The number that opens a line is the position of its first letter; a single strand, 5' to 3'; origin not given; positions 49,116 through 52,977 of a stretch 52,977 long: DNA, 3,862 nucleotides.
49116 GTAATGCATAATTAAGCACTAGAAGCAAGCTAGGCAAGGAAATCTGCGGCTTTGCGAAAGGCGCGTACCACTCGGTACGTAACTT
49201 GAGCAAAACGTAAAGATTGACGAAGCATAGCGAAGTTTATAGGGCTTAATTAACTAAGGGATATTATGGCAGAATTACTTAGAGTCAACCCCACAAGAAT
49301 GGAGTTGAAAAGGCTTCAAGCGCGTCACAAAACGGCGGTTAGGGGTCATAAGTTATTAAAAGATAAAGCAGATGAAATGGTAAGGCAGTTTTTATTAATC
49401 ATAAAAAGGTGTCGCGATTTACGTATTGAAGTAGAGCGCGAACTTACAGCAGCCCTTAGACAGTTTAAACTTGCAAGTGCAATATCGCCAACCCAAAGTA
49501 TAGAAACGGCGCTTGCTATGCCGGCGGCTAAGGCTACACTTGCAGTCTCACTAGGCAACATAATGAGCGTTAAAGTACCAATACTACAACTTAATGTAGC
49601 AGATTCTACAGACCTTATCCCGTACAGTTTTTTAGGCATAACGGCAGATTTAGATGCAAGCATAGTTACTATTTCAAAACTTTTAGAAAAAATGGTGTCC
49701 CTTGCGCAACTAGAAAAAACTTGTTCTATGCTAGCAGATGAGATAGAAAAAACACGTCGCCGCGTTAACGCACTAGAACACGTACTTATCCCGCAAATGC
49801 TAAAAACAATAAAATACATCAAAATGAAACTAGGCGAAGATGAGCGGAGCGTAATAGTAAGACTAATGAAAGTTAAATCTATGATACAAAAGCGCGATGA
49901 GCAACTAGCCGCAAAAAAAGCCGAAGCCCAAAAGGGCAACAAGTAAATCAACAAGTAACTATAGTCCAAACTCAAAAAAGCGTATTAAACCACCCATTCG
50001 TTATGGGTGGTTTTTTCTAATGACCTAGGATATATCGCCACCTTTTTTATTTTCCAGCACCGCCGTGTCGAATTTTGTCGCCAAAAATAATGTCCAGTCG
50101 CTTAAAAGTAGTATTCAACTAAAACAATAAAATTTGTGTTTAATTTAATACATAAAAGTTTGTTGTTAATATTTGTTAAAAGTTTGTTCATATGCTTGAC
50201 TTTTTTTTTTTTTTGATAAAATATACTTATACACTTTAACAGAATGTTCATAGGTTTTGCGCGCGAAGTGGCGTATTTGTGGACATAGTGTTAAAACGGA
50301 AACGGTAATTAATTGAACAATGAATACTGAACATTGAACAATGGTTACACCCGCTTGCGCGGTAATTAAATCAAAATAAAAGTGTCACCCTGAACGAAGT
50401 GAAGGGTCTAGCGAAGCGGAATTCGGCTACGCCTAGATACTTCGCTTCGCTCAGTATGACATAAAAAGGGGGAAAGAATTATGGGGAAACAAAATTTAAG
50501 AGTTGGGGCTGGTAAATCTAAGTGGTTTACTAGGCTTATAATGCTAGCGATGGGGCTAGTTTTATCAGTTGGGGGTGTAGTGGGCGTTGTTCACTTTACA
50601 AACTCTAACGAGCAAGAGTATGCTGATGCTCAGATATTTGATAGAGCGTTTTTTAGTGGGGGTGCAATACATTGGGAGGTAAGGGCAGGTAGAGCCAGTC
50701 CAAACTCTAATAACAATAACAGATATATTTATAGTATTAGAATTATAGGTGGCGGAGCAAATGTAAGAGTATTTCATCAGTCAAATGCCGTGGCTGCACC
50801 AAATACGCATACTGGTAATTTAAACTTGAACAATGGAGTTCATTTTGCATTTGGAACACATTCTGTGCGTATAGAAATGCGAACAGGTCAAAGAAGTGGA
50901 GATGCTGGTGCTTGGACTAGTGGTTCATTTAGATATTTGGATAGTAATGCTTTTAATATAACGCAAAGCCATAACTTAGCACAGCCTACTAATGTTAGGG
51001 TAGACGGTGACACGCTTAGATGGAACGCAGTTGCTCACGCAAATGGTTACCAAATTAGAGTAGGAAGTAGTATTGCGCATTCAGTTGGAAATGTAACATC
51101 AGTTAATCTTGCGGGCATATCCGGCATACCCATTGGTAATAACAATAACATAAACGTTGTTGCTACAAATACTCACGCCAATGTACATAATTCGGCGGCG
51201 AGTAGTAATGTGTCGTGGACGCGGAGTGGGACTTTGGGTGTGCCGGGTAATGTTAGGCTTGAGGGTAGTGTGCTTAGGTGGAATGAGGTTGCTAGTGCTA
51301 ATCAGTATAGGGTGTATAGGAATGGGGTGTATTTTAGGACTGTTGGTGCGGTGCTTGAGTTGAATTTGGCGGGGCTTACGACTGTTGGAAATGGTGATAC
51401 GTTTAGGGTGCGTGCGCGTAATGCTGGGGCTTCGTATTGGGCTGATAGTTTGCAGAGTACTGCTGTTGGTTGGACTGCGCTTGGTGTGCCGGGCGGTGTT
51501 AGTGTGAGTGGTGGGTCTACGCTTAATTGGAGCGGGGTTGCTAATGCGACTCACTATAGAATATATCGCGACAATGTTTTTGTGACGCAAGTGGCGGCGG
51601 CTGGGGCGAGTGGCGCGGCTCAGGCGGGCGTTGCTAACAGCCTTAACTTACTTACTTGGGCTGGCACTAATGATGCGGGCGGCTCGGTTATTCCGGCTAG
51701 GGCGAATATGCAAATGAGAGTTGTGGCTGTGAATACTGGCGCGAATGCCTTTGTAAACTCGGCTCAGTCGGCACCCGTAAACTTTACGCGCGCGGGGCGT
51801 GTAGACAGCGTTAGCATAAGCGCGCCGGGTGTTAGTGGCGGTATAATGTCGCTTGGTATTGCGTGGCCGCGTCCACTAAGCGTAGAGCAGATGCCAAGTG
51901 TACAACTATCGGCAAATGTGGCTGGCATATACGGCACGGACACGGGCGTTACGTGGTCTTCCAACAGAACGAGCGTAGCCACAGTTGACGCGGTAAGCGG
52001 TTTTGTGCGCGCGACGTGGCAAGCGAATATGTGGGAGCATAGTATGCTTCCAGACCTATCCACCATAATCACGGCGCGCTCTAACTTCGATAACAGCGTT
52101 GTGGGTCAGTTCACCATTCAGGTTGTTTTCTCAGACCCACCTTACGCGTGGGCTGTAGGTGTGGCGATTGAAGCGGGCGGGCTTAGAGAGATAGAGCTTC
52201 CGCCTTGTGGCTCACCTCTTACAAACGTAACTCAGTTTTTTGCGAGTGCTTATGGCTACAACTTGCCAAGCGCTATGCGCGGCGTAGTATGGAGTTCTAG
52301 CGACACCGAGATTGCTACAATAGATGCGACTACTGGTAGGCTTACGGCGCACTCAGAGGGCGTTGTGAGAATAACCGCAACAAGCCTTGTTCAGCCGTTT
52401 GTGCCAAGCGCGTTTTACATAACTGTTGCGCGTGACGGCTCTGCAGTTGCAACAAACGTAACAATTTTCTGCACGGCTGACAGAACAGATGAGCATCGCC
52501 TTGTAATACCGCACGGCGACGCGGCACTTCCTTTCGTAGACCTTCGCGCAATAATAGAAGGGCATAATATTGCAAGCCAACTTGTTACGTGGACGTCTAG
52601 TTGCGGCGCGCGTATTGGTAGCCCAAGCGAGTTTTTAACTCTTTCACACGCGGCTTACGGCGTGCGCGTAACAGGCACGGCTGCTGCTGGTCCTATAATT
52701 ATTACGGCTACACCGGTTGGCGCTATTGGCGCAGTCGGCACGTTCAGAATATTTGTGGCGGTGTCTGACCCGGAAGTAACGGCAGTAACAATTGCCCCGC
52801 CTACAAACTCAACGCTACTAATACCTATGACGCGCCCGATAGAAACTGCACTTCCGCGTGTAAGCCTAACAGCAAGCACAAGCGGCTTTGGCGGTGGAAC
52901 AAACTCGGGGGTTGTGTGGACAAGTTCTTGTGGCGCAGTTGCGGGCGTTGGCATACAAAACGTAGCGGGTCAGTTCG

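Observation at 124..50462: F1: about 26 copies of a structured intergenic element whose long arms differ between copies but stay self-complementary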

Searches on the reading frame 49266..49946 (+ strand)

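Call 13: search_protein_families(library=pfam, proteins=[window:49266-49946:+])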
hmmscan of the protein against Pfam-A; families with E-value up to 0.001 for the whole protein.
window:49266-49946:+ (226 aa): 1 family
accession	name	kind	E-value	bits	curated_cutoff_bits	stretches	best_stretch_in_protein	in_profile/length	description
PF01813.22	ATP-synt_D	-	2e-51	175.1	25.7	1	13-205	1-196/196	ATP synthase subunit D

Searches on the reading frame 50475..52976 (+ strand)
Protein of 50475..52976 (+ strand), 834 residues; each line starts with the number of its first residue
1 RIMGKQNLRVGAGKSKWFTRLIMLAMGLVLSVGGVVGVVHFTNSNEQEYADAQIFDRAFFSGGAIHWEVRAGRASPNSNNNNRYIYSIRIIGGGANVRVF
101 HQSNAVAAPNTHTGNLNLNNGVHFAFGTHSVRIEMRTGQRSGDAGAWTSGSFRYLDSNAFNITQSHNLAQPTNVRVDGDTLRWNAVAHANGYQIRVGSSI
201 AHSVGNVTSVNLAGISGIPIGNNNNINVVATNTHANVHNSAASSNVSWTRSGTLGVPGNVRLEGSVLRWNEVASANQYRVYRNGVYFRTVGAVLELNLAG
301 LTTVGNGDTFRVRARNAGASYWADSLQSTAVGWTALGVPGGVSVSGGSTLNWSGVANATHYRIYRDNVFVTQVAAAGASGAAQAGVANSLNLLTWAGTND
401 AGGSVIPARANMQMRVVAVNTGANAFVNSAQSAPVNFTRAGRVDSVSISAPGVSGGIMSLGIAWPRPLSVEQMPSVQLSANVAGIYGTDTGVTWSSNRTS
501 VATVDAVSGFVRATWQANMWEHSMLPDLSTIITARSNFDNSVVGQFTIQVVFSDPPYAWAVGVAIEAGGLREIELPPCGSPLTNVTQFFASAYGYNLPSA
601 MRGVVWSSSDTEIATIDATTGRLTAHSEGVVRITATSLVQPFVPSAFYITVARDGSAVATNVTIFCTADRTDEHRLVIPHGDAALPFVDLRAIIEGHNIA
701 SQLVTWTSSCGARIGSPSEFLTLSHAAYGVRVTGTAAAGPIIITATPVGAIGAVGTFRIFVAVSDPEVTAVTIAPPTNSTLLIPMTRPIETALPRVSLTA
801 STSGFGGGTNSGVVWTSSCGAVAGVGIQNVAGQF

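Call 13: search_protein_families(library=pfam, proteins=[window:50475-52976:+])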
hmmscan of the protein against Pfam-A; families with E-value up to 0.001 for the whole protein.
window:50475-52976:+ (834 aa): 1 family
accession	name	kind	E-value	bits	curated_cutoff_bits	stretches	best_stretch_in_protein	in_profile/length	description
PF02368.24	Big_2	-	5.1e-10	39.6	22.8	1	602-637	34-68/79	Bacterial Ig-like domain (group 2)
